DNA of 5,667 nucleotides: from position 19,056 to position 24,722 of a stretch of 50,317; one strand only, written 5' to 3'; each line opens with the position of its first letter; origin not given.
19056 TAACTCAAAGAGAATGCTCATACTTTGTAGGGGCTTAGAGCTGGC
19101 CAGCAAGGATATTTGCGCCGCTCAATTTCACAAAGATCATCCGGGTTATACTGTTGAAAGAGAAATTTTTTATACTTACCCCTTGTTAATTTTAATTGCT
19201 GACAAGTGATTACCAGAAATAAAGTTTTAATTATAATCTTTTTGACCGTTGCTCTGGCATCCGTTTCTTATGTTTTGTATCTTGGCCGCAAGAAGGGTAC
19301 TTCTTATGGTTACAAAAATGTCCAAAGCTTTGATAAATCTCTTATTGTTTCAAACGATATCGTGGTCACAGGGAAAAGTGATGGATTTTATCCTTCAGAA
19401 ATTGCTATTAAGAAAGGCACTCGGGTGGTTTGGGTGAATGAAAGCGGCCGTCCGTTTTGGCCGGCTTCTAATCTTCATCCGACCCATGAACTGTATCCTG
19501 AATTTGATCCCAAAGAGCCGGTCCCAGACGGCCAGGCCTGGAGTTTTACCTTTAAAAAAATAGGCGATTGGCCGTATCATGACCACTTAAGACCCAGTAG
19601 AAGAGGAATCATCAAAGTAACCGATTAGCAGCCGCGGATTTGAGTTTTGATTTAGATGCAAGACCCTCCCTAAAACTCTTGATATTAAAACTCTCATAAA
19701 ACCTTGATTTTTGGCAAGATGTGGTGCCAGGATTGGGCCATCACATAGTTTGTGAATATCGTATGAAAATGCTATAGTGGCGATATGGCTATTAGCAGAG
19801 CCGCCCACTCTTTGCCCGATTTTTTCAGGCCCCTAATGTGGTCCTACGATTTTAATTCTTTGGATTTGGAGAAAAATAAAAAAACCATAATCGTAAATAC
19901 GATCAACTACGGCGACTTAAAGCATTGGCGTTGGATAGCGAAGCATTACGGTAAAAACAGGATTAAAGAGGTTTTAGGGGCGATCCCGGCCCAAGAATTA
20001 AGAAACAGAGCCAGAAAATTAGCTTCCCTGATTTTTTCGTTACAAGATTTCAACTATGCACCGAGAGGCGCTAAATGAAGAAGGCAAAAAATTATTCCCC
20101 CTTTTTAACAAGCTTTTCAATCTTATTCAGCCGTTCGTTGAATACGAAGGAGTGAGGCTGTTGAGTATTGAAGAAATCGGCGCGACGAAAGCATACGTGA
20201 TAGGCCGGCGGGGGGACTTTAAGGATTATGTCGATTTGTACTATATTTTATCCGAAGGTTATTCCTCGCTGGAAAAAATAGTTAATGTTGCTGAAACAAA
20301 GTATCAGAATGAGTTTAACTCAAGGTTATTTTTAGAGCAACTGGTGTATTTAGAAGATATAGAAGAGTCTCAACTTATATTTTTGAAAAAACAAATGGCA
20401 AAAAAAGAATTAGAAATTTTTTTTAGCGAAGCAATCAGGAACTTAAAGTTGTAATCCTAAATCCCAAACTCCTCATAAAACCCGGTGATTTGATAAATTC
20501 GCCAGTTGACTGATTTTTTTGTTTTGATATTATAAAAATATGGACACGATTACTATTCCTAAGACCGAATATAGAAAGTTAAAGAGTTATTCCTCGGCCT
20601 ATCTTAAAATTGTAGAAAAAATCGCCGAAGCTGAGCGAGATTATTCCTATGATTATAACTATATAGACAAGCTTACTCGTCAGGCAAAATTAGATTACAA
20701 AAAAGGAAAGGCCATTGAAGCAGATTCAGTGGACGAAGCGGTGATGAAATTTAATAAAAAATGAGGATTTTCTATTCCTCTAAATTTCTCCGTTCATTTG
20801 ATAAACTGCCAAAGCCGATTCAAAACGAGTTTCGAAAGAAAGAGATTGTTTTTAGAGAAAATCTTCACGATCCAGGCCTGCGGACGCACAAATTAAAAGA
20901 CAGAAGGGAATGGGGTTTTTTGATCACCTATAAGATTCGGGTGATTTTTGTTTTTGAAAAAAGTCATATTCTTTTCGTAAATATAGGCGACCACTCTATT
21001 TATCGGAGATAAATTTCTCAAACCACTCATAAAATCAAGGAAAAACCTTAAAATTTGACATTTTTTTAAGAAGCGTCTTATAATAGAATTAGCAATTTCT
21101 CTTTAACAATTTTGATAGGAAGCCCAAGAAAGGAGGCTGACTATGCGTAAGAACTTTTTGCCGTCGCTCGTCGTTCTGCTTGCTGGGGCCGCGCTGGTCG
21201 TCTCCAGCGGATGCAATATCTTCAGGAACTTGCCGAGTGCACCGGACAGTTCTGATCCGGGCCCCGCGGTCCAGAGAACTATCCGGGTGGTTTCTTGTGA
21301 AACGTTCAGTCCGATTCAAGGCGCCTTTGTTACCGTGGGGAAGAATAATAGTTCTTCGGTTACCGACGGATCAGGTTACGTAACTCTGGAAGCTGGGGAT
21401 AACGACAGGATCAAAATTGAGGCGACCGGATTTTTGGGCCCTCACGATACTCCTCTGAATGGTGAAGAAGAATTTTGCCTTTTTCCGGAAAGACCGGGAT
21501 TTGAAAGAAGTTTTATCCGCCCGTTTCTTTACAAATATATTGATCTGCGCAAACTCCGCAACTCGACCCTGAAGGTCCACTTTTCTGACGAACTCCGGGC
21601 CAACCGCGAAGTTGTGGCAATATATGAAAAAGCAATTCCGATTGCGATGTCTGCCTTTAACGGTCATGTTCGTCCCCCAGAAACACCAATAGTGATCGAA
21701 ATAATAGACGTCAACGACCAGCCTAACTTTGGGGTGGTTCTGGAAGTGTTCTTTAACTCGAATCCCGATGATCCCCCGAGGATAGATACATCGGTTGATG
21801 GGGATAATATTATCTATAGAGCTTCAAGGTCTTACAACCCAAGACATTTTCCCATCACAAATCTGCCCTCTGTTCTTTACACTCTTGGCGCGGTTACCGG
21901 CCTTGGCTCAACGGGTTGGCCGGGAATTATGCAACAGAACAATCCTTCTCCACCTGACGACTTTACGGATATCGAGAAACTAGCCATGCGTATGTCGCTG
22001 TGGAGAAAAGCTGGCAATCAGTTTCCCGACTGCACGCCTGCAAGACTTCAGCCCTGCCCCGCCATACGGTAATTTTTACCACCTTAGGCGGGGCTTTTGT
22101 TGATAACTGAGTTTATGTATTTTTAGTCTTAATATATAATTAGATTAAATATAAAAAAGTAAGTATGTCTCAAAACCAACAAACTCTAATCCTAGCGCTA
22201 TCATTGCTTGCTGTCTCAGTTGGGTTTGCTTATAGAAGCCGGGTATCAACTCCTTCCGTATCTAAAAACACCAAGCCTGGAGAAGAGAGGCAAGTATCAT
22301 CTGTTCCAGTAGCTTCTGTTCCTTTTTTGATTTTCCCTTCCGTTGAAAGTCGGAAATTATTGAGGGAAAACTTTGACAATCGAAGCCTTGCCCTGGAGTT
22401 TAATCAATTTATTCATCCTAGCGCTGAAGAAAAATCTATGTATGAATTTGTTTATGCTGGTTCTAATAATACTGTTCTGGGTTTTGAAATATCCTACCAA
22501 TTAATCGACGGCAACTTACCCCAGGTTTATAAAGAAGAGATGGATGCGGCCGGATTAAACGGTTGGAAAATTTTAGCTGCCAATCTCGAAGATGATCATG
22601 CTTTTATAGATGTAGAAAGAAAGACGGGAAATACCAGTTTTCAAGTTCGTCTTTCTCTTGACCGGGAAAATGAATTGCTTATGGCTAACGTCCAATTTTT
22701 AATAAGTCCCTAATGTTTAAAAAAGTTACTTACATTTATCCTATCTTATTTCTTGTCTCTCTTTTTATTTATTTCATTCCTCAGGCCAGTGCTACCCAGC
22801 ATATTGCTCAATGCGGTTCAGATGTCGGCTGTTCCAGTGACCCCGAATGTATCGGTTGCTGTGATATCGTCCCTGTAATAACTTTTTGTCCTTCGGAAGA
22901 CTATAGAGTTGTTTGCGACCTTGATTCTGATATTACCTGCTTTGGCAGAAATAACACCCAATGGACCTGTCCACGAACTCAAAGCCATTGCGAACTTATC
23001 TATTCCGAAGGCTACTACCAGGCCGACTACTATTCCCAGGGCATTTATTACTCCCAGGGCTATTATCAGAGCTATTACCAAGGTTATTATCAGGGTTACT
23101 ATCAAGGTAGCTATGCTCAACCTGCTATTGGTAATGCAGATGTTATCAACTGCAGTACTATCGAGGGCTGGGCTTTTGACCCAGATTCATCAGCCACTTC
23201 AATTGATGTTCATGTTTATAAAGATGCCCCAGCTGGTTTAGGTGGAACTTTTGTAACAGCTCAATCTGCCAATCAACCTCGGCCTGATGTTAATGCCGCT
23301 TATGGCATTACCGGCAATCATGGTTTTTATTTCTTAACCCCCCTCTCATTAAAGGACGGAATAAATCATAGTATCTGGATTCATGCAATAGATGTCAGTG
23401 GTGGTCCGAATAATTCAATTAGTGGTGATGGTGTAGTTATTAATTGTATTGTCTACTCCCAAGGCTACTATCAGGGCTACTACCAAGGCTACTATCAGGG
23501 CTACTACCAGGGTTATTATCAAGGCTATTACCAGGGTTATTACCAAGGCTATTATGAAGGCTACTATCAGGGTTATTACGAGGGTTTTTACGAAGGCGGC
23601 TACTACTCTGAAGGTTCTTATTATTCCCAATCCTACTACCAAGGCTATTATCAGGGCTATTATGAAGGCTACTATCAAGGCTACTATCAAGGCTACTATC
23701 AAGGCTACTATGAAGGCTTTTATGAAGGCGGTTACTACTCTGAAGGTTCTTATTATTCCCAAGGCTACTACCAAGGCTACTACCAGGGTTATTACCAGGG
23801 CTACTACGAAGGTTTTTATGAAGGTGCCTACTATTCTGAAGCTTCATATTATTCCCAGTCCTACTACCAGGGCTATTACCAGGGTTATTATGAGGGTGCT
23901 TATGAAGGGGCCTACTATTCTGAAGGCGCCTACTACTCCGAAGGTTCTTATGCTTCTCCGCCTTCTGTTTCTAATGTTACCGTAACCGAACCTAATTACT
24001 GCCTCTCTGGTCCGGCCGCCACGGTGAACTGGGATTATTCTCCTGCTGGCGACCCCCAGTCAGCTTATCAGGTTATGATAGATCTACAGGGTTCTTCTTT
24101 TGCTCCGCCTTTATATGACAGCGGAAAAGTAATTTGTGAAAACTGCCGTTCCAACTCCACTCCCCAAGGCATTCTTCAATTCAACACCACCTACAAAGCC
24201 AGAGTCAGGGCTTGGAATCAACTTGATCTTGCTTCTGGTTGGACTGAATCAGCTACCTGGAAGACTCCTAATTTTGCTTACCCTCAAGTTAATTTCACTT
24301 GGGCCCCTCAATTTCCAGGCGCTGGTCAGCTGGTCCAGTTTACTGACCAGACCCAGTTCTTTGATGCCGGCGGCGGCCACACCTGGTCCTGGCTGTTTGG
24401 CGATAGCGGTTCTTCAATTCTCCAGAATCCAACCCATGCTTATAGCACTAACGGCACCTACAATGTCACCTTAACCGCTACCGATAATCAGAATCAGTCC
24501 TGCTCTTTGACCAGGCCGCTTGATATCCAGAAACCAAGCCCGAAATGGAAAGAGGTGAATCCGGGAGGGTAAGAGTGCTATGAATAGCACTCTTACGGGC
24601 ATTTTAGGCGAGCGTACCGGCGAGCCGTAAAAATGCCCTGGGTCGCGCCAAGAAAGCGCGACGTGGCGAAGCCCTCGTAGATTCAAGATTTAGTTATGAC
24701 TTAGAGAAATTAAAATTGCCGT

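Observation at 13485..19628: Six-gene cluster of unknowns: two cupredoxin-like proteins flanking three tandem Cys/His-rich paralogues and a polytopic membrane protein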

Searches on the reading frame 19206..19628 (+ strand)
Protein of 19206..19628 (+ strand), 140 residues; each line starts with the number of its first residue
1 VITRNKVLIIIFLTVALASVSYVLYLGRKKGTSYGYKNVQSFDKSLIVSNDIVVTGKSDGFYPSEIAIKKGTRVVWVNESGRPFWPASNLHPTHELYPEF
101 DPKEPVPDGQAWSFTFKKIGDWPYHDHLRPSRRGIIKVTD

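Call 3: search_protein_families(library=pfam, proteins=[window:19206-19628:+], max_evalue=1)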
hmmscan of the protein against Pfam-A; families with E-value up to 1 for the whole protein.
window:19206-19628:+ (140 aa): 1 family
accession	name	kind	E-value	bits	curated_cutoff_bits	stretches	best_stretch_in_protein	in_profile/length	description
PF13473.12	Cupredoxin_1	-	0.0062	17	27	1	50-135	21-101/104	Cupredoxin-like domain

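Call 4: search_protein_families(library=ncbifam, proteins=[window:19206-19628:+], max_evalue=1)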
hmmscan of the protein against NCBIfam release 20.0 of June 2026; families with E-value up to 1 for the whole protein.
window:19206-19628:+ (140 aa): 2 families
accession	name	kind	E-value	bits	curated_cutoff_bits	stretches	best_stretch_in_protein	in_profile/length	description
TIGR02657.1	amicyanin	equivalog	0.0028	18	110.2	1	63-136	10-80/83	amicyanin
TIGR02656.1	cyanin_plasto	equivalog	0.035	14.5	87.85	1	60-84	13-37/99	plastocyanin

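Call 11: search_solved_structures(query=window:19206-19628:+, max_evalue=10)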
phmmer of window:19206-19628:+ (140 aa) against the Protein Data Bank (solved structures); distinct sequences matched with E-value up to 10: 22.
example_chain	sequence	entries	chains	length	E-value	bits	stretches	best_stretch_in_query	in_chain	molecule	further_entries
1sfd_A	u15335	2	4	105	0.00038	24.2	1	50-137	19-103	Amicyanin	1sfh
3rym_A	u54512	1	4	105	0.00038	24.1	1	50-137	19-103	Amicyanin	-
1sf3_A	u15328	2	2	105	0.00052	23.7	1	50-137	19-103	Amicyanin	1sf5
2idt_A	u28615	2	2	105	0.00052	23.7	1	50-137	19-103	Amicyanin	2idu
1mda_A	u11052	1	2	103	0.00093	22.9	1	51-137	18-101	AMICYANIN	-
2idq_A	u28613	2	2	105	0.00097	22.8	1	50-137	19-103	Amicyanin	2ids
1aac_A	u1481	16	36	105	0.00097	22.8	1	50-137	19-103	AMICYANIN | PROTEIN (AMICYANIN)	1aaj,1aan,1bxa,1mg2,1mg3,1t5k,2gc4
2qdv_A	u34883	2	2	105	0.001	22.8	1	50-137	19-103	Amicyanin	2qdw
3ie9_A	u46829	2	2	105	0.0013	22.4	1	50-137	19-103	Amicyanin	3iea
2gb2_A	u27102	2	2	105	0.0057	20.3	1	50-137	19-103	Amicyanin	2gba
3ply_A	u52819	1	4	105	0.011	19.4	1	50-134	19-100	Amicyanin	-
5fc9_A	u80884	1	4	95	0.011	19.4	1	49-138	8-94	Blue (Type 1) copper domain protein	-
4p5r_A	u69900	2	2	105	0.018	18.7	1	50-137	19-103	Amicyanin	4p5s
1id2_A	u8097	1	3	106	0.07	16.8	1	50-136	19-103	AMICYANIN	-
9cck_A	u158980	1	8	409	0.073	16.7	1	57-138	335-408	Copper-containing nitrite reductase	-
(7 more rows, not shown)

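Call 20: search_protein_families(library=phrogs, proteins=[window:19206-19628:+], max_evalue=0.1)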
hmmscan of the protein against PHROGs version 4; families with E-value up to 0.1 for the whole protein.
window:19206-19628:+ (140 aa): 0 families

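Call 39: find_homologous_proteins(query=window:19206-19628:+)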
Query window:19206-19628:+ (140 aa): 47 proteins with E <= 0.001 among 50 candidates.
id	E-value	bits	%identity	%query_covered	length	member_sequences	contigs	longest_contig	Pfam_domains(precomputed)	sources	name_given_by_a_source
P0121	1.1e-90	320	100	100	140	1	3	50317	-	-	-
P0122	1.6e-59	218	70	96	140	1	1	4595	-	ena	-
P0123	6.3e-43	165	52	97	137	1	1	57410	-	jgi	jgi:plastocyanin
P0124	9.8e-37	145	54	74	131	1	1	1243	-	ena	-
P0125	1.2e-36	144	46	100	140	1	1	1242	-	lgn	-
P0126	2.0e-36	144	48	98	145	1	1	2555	-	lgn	-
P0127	1.2e-34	138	48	99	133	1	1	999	PF13473.13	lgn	-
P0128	1.8e-33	134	48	98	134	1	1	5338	-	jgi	-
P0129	2.9e-33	133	48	94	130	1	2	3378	-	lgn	-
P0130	6.3e-33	132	45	94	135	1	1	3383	PF13473.13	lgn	-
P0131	3.0e-32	130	58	69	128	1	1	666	PF13473.13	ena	-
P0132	4.6e-32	129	45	98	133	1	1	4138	-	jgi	jgi:plastocyanin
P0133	8.3e-32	129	57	69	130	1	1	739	-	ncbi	-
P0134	5.8e-31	126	41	96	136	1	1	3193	PF13473.13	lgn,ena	-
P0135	3.6e-30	123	46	85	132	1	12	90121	-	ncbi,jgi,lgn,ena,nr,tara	ncbi:hypothetical protein CL631_01075 [bacterium]|jgi:plastocyanin|nr:hypothetical protein [bacteriu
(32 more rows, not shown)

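Call 41: search_solved_structures(query=window:19206-19628:+, max_evalue=0.001, show_alignments=2)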
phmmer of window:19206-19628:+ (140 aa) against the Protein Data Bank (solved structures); distinct sequences matched with E-value up to 0.001: 7.
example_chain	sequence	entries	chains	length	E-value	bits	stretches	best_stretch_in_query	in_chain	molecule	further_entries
1sfd_A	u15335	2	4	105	0.00038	24.2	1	50-137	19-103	Amicyanin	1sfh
3rym_A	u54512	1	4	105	0.00038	24.1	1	50-137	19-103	Amicyanin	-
1sf3_A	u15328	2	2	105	0.00052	23.7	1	50-137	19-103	Amicyanin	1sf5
2idt_A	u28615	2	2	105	0.00052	23.7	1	50-137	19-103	Amicyanin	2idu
1mda_A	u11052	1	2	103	0.00093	22.9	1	51-137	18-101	AMICYANIN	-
2idq_A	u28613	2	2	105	0.00097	22.8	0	50-137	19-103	Amicyanin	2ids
1aac_A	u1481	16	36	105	0.00097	22.8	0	50-137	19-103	AMICYANIN | PROTEIN (AMICYANIN)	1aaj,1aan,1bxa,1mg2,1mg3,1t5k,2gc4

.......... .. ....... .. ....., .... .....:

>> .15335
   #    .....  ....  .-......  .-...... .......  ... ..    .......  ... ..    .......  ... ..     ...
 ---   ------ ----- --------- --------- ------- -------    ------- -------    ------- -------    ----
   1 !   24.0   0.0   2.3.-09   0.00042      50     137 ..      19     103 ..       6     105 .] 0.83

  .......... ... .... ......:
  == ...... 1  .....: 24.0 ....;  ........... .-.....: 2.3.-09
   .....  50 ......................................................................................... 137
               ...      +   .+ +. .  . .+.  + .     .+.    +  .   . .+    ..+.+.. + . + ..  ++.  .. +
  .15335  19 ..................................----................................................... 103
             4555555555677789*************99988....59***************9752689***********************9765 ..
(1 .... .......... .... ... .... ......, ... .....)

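Call 87: search_solved_structures(query=A2, max_evalue=1, show_alignments=4)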
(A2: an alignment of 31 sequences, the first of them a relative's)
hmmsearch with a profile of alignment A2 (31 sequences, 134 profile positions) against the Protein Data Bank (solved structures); distinct sequences matched with E-value up to 1: 41.
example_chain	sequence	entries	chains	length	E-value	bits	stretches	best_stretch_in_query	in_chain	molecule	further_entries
1sfd_A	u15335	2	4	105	4.9e-09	39.6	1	33-133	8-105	Amicyanin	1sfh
1sf3_A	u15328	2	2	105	1.3e-08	38.2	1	33-133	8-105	Amicyanin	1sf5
2qdv_A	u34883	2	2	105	2.5e-08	37.3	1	33-133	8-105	Amicyanin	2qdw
1aac_A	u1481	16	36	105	3.4e-08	36.9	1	33-133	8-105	AMICYANIN | PROTEIN (AMICYANIN)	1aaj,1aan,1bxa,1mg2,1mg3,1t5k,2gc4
3rym_A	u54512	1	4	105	4.3e-08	36.5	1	33-133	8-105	Amicyanin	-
1mda_A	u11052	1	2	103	4.4e-08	36.5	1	34-133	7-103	AMICYANIN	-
3ie9_A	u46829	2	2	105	5.2e-08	36.3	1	33-133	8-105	Amicyanin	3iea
2idq_A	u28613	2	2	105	5.5e-08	36.2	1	33-133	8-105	Amicyanin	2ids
2idt_A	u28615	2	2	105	5.6e-08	36.2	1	33-133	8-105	Amicyanin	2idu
2gb2_A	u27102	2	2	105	8.2e-08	35.6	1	33-133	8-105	Amicyanin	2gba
4p5r_A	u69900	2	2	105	1.2e-07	35.1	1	33-133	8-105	Amicyanin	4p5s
3ply_A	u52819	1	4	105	3.6e-07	33.5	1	33-132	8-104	Amicyanin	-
3c75_A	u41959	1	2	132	4e-06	30.1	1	11-74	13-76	Amicyanin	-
9cck_A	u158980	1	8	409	1.6e-05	28.2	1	35-132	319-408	Copper-containing nitrite reductase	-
1id2_A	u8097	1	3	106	4.7e-05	26.7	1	33-75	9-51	AMICYANIN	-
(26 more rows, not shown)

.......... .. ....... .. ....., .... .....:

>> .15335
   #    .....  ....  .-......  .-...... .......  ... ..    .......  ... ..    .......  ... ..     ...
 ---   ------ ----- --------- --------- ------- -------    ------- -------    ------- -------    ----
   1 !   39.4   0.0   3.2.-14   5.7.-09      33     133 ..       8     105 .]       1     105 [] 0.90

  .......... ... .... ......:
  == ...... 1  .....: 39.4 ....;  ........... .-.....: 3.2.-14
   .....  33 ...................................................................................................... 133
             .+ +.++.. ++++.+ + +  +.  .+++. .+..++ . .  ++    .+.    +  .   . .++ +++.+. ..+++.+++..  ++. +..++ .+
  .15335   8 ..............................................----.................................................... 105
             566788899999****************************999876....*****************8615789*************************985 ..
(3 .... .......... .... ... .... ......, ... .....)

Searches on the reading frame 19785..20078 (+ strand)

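Call 21: search_protein_families(library=pfam, proteins=[window:19785-20078:+], max_evalue=0.01)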
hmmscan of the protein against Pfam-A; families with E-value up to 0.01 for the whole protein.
window:19785-20078:+ (97 aa): 1 family
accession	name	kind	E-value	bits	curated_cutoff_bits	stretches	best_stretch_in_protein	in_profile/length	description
PF21956.1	DUF6922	-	8.5e-16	57.6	27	1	13-64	1-52/52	Family of unknown function (DUF6922)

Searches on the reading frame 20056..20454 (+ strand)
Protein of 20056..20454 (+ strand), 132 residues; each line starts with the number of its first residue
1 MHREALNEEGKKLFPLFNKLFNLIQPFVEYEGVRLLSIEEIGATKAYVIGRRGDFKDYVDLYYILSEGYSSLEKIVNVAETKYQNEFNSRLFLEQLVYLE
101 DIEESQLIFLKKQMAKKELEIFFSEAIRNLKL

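Call 21: search_protein_families(library=pfam, proteins=[window:20056-20454:+], max_evalue=0.01)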
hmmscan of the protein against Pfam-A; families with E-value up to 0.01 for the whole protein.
window:20056-20454:+ (132 aa): 1 family
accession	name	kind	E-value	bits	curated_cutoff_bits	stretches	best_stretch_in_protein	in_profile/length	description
PF08843.17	AbiEii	-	5.6e-06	26.9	22.5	1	32-113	132-211/238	Nucleotidyl transferase AbiEii toxin, Type IV TA system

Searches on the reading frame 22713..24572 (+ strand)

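Call 21: search_protein_families(library=pfam, proteins=[window:22713-24572:+], max_evalue=0.01)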
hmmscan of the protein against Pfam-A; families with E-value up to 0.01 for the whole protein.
window:22713-24572:+ (619 aa): 3 families
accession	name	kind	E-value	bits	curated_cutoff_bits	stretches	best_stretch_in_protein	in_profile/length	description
PF18911.6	PKD_4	-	5.5e-14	52.4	27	1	526-600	6-78/85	PKD domain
PF00801.26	PKD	-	3.2e-11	43.5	23.5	1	532-595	8-71/80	PKD domain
PF25788.1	Ig_Rha78A_N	-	1.6e-07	32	27.4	1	438-518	22-101/105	Rha78A-like, N-terminal immunoglobulin domain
